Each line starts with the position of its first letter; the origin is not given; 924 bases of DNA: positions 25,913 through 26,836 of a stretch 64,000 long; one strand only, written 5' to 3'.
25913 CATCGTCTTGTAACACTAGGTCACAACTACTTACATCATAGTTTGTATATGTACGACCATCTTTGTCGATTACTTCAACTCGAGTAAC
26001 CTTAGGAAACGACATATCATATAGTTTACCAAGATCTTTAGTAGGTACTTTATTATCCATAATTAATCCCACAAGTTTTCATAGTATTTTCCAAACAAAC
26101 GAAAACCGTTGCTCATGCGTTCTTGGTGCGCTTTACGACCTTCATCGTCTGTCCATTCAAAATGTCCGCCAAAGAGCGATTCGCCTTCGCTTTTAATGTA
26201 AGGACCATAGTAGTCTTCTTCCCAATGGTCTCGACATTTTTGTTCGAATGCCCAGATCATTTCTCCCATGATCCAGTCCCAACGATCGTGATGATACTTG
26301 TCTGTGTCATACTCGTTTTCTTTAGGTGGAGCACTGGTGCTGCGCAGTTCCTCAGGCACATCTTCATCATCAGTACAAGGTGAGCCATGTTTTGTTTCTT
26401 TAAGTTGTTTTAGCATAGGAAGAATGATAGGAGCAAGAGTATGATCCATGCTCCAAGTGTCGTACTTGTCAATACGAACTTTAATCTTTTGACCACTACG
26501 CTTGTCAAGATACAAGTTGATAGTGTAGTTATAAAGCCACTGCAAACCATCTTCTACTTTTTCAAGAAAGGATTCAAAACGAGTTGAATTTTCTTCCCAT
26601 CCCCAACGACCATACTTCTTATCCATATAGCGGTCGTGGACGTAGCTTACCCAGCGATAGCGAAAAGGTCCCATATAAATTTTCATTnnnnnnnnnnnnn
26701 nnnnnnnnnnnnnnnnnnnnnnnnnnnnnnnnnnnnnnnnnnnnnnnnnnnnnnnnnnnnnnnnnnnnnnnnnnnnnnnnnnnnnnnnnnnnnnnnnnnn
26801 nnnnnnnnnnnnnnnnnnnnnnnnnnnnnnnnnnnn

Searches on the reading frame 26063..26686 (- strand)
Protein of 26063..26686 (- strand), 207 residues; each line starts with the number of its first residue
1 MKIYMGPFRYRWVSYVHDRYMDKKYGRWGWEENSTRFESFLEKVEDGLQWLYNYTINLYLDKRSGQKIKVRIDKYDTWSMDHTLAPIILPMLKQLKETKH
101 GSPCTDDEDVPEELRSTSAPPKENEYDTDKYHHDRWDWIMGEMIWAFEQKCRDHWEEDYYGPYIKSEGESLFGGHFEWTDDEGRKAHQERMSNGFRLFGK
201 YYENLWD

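Call 8: search_protein_families(library=phrogs, proteins=[window:26063-26686:-], max_evalue=0.001)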
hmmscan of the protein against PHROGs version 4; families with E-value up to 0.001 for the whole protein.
window:26063-26686:- (207 aa): 1 family
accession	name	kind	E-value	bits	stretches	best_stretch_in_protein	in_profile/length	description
phrog_11543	-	unknown function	8.9e-43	147.7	1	1-207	1-173/173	-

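Call 25: search_protein_families(library=pfam, proteins=[window:26063-26686:-], max_evalue=1)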
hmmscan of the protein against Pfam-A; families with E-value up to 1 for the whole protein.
window:26063-26686:- (207 aa): 0 families

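Call 68: search_dna_similar(query=window:26063-26686:-, collection=phages, mode=protein, max_rows=30, max_evalue=0.001)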
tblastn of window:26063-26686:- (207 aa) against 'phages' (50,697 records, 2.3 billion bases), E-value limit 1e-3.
Records with a match: 23; places in all: 23; records where one place covers at least 80% of the query: 4.
Best place of each record, by identity: <60% 23.
By first word of the organism name: Sinorhizobium 7; Acinetobacter 7; Klebsiella 3; Nitrincola 2; Agrobacterium 2; Limnohabitans 1; Aeromonas 1.
By host as written in the record: Sinorhizobium meliloti 7; Acinetobacter baumannii 4; Nitrincola sp. M3-16 2; Agrobacterium tumefaciens C58 2; - 2; Limnohabitans sp. DCL3 1; Klebsiella pneumoniae K6453 1; Klebsiella quasipneumoniae strain S05 1; and 3 more.
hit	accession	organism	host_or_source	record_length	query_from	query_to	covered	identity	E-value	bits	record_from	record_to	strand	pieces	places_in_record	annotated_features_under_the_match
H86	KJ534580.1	Nitrincola phage 1M3-16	Nitrincola sp. M3-16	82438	1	206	100%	40.9%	3e-36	139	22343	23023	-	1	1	hypothetical protein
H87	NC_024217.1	Nitrincola phage 1M3-16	Nitrincola sp. M3-16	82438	1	206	100%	40.9%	3e-36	139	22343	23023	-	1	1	hypothetical protein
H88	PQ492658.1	Limnohabitans phage DC31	Limnohabitans sp. DCL3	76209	51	206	75%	43.7%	2e-32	128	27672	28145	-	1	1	hypothetical protein (x2)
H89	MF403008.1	Agrobacterium phage Atu_ph07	Agrobacterium tumefaciens C58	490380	37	207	83%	38.0%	2e-23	102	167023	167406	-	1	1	hypothetical protein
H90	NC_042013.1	Agrobacterium phage Atu_ph07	Agrobacterium tumefaciens C58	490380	37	207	83%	38.0%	2e-23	102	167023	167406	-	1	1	hypothetical protein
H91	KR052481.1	Sinorhizobium phage phiM19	Sinorhizobium meliloti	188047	61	207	71%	42.4%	8e-25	106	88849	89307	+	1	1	hypothetical protein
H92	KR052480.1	Sinorhizobium phage phiM7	Sinorhizobium meliloti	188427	61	207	71%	42.4%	8e-25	106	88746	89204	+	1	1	hypothetical protein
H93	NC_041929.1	Sinorhizobium phage phiM7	Sinorhizobium meliloti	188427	61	207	71%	42.4%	8e-25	106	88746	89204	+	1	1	hypothetical protein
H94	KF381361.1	Sinorhizobium phage phiM12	Sinorhizobium meliloti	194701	61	207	71%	42.4%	8e-25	106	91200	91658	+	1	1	hypothetical protein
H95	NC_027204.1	Sinorhizobium phage phiM12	Sinorhizobium meliloti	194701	61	207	71%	42.4%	8e-25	106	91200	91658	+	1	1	hypothetical protein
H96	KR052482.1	Sinorhizobium phage phiN3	Sinorhizobium meliloti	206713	61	207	71%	42.4%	2e-24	105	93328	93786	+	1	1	hypothetical protein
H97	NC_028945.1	Sinorhizobium phage phiN3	Sinorhizobium meliloti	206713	61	207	71%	42.4%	2e-24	105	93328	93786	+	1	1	hypothetical protein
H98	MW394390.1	Klebsiella phage vB_KpM_FBKp34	Klebsiella pneumoniae K6453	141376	56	206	73%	28.1%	4e-5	49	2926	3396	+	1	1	hypothetical protein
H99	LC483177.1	Klebsiella phage 05F01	Klebsiella quasipneumoniae strain S05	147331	56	206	73%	27.0%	8e-4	45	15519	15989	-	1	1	hypothetical protein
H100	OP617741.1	Klebsiella phage KP13-16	Klebsiella pneumoniae KP13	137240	62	206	70%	27.5%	6e-6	52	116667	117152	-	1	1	hypothetical protein (x3)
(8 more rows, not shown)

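Call 69: get_annotated_region(hit=H86, flank=4000)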
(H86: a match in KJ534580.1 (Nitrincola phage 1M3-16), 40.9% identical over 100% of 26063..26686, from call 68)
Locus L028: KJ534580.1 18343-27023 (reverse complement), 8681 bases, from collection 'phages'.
description: Nitrincola phage 1M3-16, complete genome.
organism: Nitrincola phage 1M3-16 (NCBI taxid 1472912)
taxonomy: Viruses; Duplodnaviria; Heunggongvirae; Uroviricota; Caudoviricetes
host: Nitrincola sp. M3-16; source: alkaline hypersaline lake water; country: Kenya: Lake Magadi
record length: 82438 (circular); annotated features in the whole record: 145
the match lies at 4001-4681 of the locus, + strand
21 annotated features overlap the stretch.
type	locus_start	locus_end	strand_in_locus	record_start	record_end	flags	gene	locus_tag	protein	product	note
CDS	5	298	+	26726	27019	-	-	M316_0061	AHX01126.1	hypothetical protein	orf61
CDS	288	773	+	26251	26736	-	-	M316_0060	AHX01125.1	hypothetical protein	orf60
CDS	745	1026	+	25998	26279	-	-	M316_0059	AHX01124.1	hypothetical protein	orf59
CDS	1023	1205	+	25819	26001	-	-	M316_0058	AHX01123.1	hypothetical protein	orf58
CDS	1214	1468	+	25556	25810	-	-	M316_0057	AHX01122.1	hypothetical protein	orf57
CDS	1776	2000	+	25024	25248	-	-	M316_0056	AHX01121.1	hypothetical protein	orf56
CDS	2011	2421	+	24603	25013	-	-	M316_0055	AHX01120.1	hypothetical protein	orf55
CDS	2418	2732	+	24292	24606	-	-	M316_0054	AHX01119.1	hypothetical protein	orf54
CDS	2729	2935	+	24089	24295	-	-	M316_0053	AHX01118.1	hypothetical protein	orf53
CDS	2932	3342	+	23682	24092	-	-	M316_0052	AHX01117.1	hypothetical protein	orf52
CDS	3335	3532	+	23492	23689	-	-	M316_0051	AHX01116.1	hypothetical protein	orf51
CDS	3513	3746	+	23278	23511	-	-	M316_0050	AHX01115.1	hypothetical protein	orf50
CDS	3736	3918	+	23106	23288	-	-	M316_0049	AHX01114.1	hypothetical protein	orf49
CDS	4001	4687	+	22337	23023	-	-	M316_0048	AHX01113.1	hypothetical protein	orf48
CDS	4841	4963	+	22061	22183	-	-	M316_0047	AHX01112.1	hypothetical protein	orf47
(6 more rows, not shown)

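Call 70: get_annotated_region(hit=H94, flank=3000)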
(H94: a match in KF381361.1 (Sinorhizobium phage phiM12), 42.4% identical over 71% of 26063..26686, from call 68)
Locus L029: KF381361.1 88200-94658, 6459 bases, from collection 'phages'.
description: Sinorhizobium phage phiM12, complete genome.
organism: Sinorhizobium phage phiM12 (NCBI taxid 1357423)
taxonomy: Viruses; Duplodnaviria; Heunggongvirae; Uroviricota; Caudoviricetes; Emdodecavirus; Emdodecavirus M12
host: Sinorhizobium meliloti; source: -; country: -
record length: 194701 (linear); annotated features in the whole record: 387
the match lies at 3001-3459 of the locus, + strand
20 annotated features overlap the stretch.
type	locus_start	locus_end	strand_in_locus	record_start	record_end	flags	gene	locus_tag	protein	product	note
CDS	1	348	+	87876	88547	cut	-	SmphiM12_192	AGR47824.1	calcineurin-like phosphoesterase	MPP_PPP_family[cd00144], phosphoprotein phosphatases of the metallophosphatase superfamily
CDS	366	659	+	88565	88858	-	-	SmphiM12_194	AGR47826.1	hypothetical protein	-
CDS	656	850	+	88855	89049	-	-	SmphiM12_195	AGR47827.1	hypothetical protein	-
CDS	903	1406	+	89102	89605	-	-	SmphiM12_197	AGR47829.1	hypothetical protein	NT5C[pfam06941], 5 nucleotidase, deoxy (Pyrimidine), cytosolic type C protein (NT5C)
CDS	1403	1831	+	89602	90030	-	-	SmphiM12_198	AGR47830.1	hypothetical protein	-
CDS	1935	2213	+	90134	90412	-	-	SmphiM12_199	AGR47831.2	hypothetical protein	similar to conserved domain PRK15482, transcriptional regulator MurR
CDS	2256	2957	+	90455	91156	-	-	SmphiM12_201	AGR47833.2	hypothetical protein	-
CDS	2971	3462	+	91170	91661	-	-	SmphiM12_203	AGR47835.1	hypothetical protein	-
CDS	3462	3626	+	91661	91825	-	-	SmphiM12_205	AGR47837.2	hypothetical protein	-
CDS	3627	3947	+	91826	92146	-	-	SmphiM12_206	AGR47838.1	hypothetical protein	-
CDS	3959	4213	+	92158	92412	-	-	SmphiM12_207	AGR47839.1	hypothetical protein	-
CDS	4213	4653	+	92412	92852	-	-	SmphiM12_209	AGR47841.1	hypothetical protein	-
CDS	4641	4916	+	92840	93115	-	-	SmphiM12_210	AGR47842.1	hypothetical protein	-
CDS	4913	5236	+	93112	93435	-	-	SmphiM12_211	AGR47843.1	hypothetical protein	-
CDS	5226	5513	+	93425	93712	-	-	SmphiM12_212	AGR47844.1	hypothetical protein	-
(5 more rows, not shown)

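Call 71: find_homologous_proteins(query=window:26063-26686:-, max_evalue=0.001)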
Query window:26063-26686:- (207 aa): 8000 proteins with E <= 0.001 among 8000 candidates; the best 120 are listed.
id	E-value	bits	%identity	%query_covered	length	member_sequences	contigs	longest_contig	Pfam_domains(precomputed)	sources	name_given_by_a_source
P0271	1.1e-143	495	100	100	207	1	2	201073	-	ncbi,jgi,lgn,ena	-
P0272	8.2e-112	391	82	100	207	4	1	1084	-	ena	-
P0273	2.4e-111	389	82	100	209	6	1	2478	-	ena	-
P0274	2.1e-109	383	80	100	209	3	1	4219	-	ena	-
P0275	4.7e-107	375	75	100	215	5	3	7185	-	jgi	jgi:hypothetical protein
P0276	1.7e-106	373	79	100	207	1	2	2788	-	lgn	-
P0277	9.4e-106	371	79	100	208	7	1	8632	-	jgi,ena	-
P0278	1.4e-105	370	80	100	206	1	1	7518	-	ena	-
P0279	2.2e-105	370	79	100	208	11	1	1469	-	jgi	jgi:hypothetical protein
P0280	3.0e-105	369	79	100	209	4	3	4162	-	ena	-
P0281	3.5e-105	369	80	100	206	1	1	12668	-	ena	-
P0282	4.3e-105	369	80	100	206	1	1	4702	-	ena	-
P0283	5.6e-105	368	78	100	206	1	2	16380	-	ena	-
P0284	9.9e-105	368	79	100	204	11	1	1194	-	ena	-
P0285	1.7e-104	367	80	100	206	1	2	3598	-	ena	-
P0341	1.6e-91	324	66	100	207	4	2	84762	-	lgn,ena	-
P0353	4.2e-90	320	69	100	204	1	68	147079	-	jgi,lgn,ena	jgi:hypothetical protein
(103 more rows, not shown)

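Call 76: find_encoding_contigs(protein=P0353, flank=5000, max_places=3)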
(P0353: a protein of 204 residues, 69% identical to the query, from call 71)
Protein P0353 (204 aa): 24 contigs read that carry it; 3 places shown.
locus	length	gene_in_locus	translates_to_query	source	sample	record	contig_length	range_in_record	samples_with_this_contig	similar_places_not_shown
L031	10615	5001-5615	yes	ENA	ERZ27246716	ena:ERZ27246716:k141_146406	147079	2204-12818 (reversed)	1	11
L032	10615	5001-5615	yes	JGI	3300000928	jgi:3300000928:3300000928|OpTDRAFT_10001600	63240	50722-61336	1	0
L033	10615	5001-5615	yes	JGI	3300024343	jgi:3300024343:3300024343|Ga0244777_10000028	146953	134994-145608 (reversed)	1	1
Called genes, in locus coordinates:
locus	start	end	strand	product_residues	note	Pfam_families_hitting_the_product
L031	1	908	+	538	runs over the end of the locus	PF02310:B12-binding, PF04055:Radical_SAM (faint)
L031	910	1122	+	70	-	-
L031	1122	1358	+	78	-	-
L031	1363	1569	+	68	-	-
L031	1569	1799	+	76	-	-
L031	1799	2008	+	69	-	-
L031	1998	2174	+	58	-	-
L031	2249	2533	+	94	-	-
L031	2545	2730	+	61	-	-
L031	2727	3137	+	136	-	-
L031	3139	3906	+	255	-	PF01555:N6_N4_Mtase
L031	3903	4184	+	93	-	-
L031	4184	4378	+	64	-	-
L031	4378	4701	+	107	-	-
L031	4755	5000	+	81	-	-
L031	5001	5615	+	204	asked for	-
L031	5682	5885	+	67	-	-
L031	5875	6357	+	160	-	-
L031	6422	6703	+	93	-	-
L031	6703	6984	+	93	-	-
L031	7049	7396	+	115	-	PF10902:WYL_2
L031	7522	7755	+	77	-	-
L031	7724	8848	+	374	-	-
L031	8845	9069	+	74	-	PF16805:Trans_coact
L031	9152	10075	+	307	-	PF08804:gp32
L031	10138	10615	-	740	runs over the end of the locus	-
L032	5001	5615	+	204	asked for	-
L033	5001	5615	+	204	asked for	-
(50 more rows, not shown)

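Call 77: find_encoding_contigs(protein=P0341, flank=5000, max_places=2)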
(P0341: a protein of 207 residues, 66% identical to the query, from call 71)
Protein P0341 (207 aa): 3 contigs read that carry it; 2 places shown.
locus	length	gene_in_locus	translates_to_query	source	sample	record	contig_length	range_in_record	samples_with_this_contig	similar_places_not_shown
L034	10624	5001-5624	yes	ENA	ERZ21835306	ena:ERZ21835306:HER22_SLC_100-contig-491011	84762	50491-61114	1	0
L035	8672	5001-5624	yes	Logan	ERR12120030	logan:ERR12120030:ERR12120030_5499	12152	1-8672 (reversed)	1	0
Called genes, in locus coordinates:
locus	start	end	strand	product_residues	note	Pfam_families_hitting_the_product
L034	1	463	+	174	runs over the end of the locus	-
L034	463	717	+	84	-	PF00462:Glutaredoxin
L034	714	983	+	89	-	PF10902:WYL_2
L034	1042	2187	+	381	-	-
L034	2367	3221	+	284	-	PF02739:5_3_exonuc_N, PF09293:RNaseH_C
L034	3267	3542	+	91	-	-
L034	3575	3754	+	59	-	-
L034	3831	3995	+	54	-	-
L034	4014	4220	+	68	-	-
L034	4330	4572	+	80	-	PF06568:YjiS-like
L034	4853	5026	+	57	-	-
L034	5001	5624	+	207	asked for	-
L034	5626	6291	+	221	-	-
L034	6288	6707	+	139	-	-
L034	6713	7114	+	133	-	-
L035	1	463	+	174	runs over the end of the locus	-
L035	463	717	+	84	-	PF00462:Glutaredoxin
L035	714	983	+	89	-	PF10902:WYL_2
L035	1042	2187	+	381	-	-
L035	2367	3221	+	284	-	PF02739:5_3_exonuc_N, PF09293:RNaseH_C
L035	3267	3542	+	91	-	-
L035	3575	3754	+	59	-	-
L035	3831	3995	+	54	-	-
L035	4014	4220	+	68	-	-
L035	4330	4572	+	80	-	PF06568:YjiS-like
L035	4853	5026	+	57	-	-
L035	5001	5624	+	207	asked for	-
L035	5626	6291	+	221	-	-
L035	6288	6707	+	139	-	-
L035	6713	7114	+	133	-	-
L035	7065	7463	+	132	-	PF26831:Phage_T4_Spanin (weak)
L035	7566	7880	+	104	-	-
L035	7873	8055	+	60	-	-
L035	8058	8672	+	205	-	?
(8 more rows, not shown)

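Call 80: predict_structure(alignment_id=A3)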
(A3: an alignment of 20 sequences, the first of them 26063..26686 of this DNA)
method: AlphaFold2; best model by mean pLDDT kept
length: 207 residues; sequences in the alignment: 20
mean_pLDDT: 70.3   pTM: 0.52
mean pLDDT of the five models: 70.3, 69.1, 68.7, 67.6, 64.1
residues with pLDDT >= 90: 10; 70-90: 114; 50-70: 54; < 50: 29
segments of 3 or more residues with pLDDT < 50: 1-9, 64-80
pLDDT, mean of each block of 10 residues (from residue 1): 35 72 75 74 77 68 48 39 72 85 82 74 55 87 89 72 66 64 83 87 73
secondary structure, 60 per line:
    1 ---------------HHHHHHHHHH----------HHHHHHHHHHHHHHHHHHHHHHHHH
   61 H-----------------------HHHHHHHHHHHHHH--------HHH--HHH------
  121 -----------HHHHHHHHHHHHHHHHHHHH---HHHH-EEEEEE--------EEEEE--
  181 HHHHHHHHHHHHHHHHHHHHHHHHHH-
elements in order: H16-25 H36-61 H85-98 H132-151 H155-158 E160-165 E174-178 H181-206
